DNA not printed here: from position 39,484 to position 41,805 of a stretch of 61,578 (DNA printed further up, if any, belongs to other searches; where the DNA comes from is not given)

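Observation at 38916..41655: Glycyl radical enzyme and its activase embedded in a cell-wall glycan biosynthesis locus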

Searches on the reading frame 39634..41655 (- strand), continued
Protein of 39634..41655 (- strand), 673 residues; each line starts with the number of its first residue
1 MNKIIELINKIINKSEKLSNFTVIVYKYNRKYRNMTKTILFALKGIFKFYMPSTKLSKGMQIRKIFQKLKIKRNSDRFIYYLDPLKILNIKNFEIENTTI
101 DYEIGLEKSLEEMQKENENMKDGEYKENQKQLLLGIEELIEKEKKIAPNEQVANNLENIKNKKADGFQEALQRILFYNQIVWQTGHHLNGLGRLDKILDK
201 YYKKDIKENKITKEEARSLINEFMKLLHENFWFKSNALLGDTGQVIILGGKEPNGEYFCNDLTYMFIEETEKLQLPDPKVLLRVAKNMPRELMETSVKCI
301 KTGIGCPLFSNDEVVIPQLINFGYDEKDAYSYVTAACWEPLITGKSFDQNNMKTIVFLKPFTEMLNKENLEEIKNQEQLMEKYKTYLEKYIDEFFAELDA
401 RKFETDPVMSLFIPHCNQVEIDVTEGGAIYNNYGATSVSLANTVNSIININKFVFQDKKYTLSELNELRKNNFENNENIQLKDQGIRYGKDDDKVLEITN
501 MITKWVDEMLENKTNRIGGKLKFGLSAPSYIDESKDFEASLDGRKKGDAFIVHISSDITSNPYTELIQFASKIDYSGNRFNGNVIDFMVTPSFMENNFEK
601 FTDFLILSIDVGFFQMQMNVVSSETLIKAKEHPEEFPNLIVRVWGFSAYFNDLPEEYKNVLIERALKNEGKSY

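Call 46: predict_structure(alignment_id=A2)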
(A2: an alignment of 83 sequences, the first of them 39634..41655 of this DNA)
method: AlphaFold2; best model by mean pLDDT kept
length: 673 residues; sequences in the alignment: 83
mean_pLDDT: 92.7   pTM: 0.92
mean pLDDT of the five models: 92.7, 91.7, 91.7, 91.0, 89.9
residues with pLDDT >= 90: 528; 70-90: 129; 50-70: 16; < 50: 0
segments of 3 or more residues with pLDDT < 50: none
pLDDT, mean of each block of 10 residues (from residue 1): 71 80 91 92 93 95 97 93 93 91 98 98 98 99 96 98 98 98 92 97 98 98 96 89 93 96 98 92 96 97 89 97 96 85 92 95 98 98 99 97 96 97 97 94 95 95 96 78 81 93 98 94 88 93 91 68 85 93 86 91 95 91 95 94 86 91 88 66
secondary structure, 60 per line:
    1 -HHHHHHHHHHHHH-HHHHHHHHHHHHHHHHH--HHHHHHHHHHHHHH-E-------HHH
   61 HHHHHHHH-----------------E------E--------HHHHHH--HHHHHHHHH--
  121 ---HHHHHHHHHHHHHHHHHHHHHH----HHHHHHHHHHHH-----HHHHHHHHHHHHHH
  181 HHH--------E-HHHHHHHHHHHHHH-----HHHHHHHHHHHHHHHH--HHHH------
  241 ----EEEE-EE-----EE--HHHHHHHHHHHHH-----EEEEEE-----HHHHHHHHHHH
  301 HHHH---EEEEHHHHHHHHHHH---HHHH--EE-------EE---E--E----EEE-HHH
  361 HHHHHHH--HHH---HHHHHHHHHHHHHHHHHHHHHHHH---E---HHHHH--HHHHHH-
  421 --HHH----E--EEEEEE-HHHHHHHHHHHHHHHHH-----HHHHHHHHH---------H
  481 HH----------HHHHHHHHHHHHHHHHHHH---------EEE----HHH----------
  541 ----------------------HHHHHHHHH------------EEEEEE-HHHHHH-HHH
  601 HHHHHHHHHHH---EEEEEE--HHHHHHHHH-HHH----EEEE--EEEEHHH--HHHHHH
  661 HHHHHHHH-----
elements in order: H2-14 H16-32 H35-48 H58-68 H102-107 H110-118 H124-145 H150-161 H167-183 H194-207 H213-228 H231-234 E245-248 H261-273 E279-284 H290-304 E308-311 H312-322 H326-329 E354-356 H358-367 H376-399 H407-411 H414-419 E433-438 H440-456 H462-470 H493-511 E521-523 H563-571 E584-589 H591-596 H598-611 E615-620 H623-631 E640-643 E646-649 H655-668
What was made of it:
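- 39634..41655 (-): Glycyl radical enzyme, 673 aa, short PFL-like clade. AF2 model has pLDDT 92.7 and pTM 0.92 (call 46).
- On Glycyl radical enzyme superfamily (PFL-like branch): AF2 model pLDDT 92.7 (call 46).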

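Call 49: fold_search(model_id=the predicted structure, library=pdb)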
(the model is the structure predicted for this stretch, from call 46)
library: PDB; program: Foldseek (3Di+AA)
matches with E <= 10: 389; with E <= 0.001: 70
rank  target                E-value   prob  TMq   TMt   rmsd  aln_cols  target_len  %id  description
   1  1r8w_A                3.3e-36  1.00  0.79  0.68   7.0       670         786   24  Native structure of the B12-independent glycerol dehydratase from clostridium butyricum (released 2004-06-01)
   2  5i2g_B                3.5e-35  1.00  0.79  0.67   2.7       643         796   25  1,2-propanediol Dehydration in Roseburia inulinivorans; Structural Basis for Substrate and Enantiomer Selectivity (released 2016-06-01)
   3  5i2g_A                9.9e-35  1.00  0.79  0.67   2.7       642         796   25  1,2-propanediol Dehydration in Roseburia inulinivorans; Structural Basis for Substrate and Enantiomer Selectivity (released 2016-06-01)
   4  8yjo_A                2.4e-34  1.00  0.80  0.70   2.9       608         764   23  Structure of E. coli glycyl radical enzyme PflD with bound malonate (released 2024-10-02)
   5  8id0                  2.8e-34  1.00  0.78  0.69   7.7       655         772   23  Crystal structure of PflD bound to 1,5-anhydromannitol-6-phosphate in Streptococcus dysgalactiae subsp. equisimilis (released 2024-10-02)
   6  5faw_A                3.9e-34  1.00  0.79  0.66   2.8       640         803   20  T502A mutant of choline TMA-lyase (released 2016-09-28)
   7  5i2a_B                4.3e-34  1.00  0.77  0.63   3.3       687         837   23  1,2-propanediol Dehydration in Roseburia inulinivorans; Structural Basis for Substrate and Enantiomer Selectivity (released 2016-06-01)
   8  5fay_A                5.8e-34  1.00  0.78  0.66   2.8       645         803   21  Y208F mutant of choline TMA-lyase (released 2016-09-28)
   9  9rcp_B                1.1e-33  1.00  0.78  0.67   2.8       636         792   23  1,2-propanediol dehydratase with 0.1 % 1,3-propanediol additive (released 2025-06-11)
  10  6vue_A                1.2e-33  1.00  0.77  0.65   3.0       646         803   20  wild-type choline TMA lyase in complex with 1-methyl-1,2,3,6-tetrahydropyridin-3-ol (released 2020-11-04)
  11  9r0v_A                1.7e-33  1.00  0.77  0.65   3.4       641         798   22  CutC IN COMPLEX WITH Inhibitor (released 2026-02-11)
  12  9f3x_C                1.8e-33  1.00  0.79  0.67   3.2       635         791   22  CutC choline lyase in complex with cyclopropylcholine (released 2024-05-08)
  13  5i2a_A                1.9e-33  1.00  0.77  0.62   3.5       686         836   23  1,2-propanediol Dehydration in Roseburia inulinivorans; Structural Basis for Substrate and Enantiomer Selectivity (released 2016-06-01)
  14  5faw_B                2.3e-33  1.00  0.78  0.66   2.9       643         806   20  T502A mutant of choline TMA-lyase (released 2016-09-28)
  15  5kdp_A                2.4e-33  1.00  0.79  0.66   2.8       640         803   20  E491A mutant of choline TMA-lyase (released 2016-09-28)
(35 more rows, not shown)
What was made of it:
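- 39634..41655 (-): Foldseek TM 0.74-0.80 to GRE eliminases and isomerases (call 49).
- On Glycyl radical enzyme superfamily (PFL-like branch): Foldseek TM 0.74-0.80 and probability 1.00 to more than 40 GRE chains (call 49).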

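Call 62: search_protein_representatives(protein=window:39634-41655:-)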
Query: 673 residues. Proteins with E-value up to 0.001 (for the whole library): 4095; up to 1e-10: 2318; up to 1e-30: 817. The best 150 are listed.
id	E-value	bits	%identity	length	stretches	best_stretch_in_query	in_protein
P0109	4.3e-216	735.8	54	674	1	5-671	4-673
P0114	4.2e-215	732.6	54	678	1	1-673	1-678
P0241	1.5e-212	724.2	54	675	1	12-671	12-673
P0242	5.4e-199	679.4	55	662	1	26-670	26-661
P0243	1.2e-189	648.4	50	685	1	30-670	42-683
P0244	4.6e-180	616.8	46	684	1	24-672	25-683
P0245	7.1e-178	609.6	47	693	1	55-671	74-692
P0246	1.3e-175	602.1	48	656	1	66-672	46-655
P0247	2.0e-175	601.5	44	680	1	25-669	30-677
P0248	1.5e-174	598.6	51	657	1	61-670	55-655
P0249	2.6e-174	597.8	46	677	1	14-669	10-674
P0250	2.0e-170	585.0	45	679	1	25-669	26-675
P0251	1.8e-168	578.5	47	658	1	60-671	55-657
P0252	1.8e-165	568.6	46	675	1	61-669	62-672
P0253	3.6e-165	567.6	45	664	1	27-669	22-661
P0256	1.1e-161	556.2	44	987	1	7-670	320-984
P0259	7.4e-159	546.8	44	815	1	65-672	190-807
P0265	1.5e-156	539.1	45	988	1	26-673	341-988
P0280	2.9e-145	501.9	43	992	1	13-672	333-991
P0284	2.7e-142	492.1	45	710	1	43-673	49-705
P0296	3.3e-134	465.3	40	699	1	7-672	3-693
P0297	5.2e-134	464.7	44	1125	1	44-669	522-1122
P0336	1.7e-90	320.9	41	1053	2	5-454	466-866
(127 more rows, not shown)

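Call 63: search_protein_families(library=pfam, proteins=[P0256, P0265, P0280, P0297, P0259, P0336, P0284, P0296], max_evalue=0.001)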
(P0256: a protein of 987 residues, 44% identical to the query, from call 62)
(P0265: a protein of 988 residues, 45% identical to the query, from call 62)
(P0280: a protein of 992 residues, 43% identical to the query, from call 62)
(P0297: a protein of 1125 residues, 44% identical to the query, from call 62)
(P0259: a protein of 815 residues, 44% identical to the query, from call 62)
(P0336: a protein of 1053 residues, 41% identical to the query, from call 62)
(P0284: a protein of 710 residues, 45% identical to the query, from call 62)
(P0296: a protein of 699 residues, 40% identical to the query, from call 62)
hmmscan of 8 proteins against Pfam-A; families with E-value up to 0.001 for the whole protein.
P0256 (987 aa): 5 families
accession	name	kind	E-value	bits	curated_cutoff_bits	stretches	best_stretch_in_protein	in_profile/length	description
PF02901.20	PFL-like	-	6.7e-59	200.6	24.3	1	463-842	232-639/647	Pyruvate formate lyase-like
PF00535.33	Glycos_transf_2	-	5.9e-20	72.3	23.3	1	4-108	1-104/168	Glycosyl transferase family 2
PF13641.12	Glyco_tranf_2_3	-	5.3e-12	46.7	27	1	3-193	3-197/230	Glycosyltransferase like family 2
PF01228.26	Gly_radical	-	1.1e-10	42.4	22.2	1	879-965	18-106/106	Glycine radical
PF13704.12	Glyco_tranf_2_4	-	0.00051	20.9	27.5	0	20-57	7-46/98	Glycosyl transferase family 2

P0265 (988 aa): 5 families
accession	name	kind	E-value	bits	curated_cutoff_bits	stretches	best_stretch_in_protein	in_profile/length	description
PF02901.20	PFL-like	-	1.7e-57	195.9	24.3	1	470-842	239-638/647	Pyruvate formate lyase-like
PF00535.33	Glycos_transf_2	-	8.4e-24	84.8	23.3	1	8-109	3-103/168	Glycosyl transferase family 2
PF01228.26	Gly_radical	-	2.1e-13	51.2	22.2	1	874-965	12-105/106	Glycine radical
PF13641.12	Glyco_tranf_2_3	-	1.8e-08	35.1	27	1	7-108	5-110/230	Glycosyltransferase like family 2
PF11230.13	YjjI-like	-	0.0001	21.2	23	0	479-632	68-205/485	Glycyl radical enzyme YjjI-like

P0280 (992 aa): 4 families
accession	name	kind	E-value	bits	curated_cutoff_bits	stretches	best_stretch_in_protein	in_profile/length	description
PF02901.20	PFL-like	-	2.1e-52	179.1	24.3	1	481-846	245-638/647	Pyruvate formate lyase-like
PF00535.33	Glycos_transf_2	-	1.6e-17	64.4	23.3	1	6-122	3-114/168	Glycosyl transferase family 2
PF01228.26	Gly_radical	-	8.9e-10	39.5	22.2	1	917-970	54-106/106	Glycine radical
PF13641.12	Glyco_tranf_2_3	-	6e-07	30.1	27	1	5-192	5-194/230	Glycosyltransferase like family 2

P0297 (1125 aa): 5 families
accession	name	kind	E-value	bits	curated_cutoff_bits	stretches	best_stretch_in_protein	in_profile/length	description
PF02901.20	PFL-like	-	2e-50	172.6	24.3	1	625-974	248-632/647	Pyruvate formate lyase-like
PF01943.22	Polysacc_synt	-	4.7e-29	102.1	28.2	1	9-272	4-272/274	Polysaccharide biosynthesis protein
PF13440.11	Polysacc_synt_3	-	5.7e-20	72.2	23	1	31-324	2-292/293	Polysaccharide biosynthesis protein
PF01228.26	Gly_radical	-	5.2e-13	49.9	22.2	1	1021-1104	21-106/106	Glycine radical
PF03023.19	MurJ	-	1.4e-08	34.3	27.4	1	115-460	99-447/451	Lipid II flippase MurJ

P0259 (815 aa): 3 families
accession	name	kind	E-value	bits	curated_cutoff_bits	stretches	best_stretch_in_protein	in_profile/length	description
PF02901.20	PFL-like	-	5.8e-72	243.7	24.3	1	219-662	155-638/647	Pyruvate formate lyase-like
PF01228.26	Gly_radical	-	8.9e-13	49.1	22.2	1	696-786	14-106/106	Glycine radical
PF11230.13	YjjI-like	-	1.2e-05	24.4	23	0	622-760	315-440/485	Glycyl radical enzyme YjjI-like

P0336 (1053 aa): 6 families
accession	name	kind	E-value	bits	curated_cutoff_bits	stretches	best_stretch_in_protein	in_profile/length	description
PF02901.20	PFL-like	-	5.1e-27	95.2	24.3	1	596-791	245-453/647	Pyruvate formate lyase-like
PF01943.22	Polysacc_synt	-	9e-27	94.6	28.2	1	5-269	2-271/274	Polysaccharide biosynthesis protein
PF01228.26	Gly_radical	-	1.4e-13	51.7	22.2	1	958-1031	35-106/106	Glycine radical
PF13440.11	Polysacc_synt_3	-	4.9e-08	33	23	1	29-322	2-292/293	Polysaccharide biosynthesis protein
PF03023.19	MurJ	-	1.2e-07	31.2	27.4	1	140-428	129-425/451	Lipid II flippase MurJ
PF11230.13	YjjI-like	-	3e-06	26.3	23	1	600-1004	69-439/485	Glycyl radical enzyme YjjI-like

P0284 (710 aa): 2 families
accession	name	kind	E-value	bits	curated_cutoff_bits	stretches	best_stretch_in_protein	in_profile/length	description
PF02901.20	PFL-like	-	1.7e-94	318.2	24.3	1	104-558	150-639/647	Pyruvate formate lyase-like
PF01228.26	Gly_radical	-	4.9e-16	59.6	22.2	1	584-682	4-105/106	Glycine radical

P0296 (699 aa): 1 family
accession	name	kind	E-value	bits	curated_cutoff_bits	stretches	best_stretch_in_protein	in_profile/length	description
PF02901.20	PFL-like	-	6.6e-48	164.2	24.3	1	165-550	237-639/647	Pyruvate formate lyase-like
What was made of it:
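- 41431..41655 (-): N-terminal 75 residues of the GRE: strongly basic, helical segment, possibly a membrane or partner tether. GT2 or Wzx domains are fused N-terminal to the GRE part in fusion proteins (call 63).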
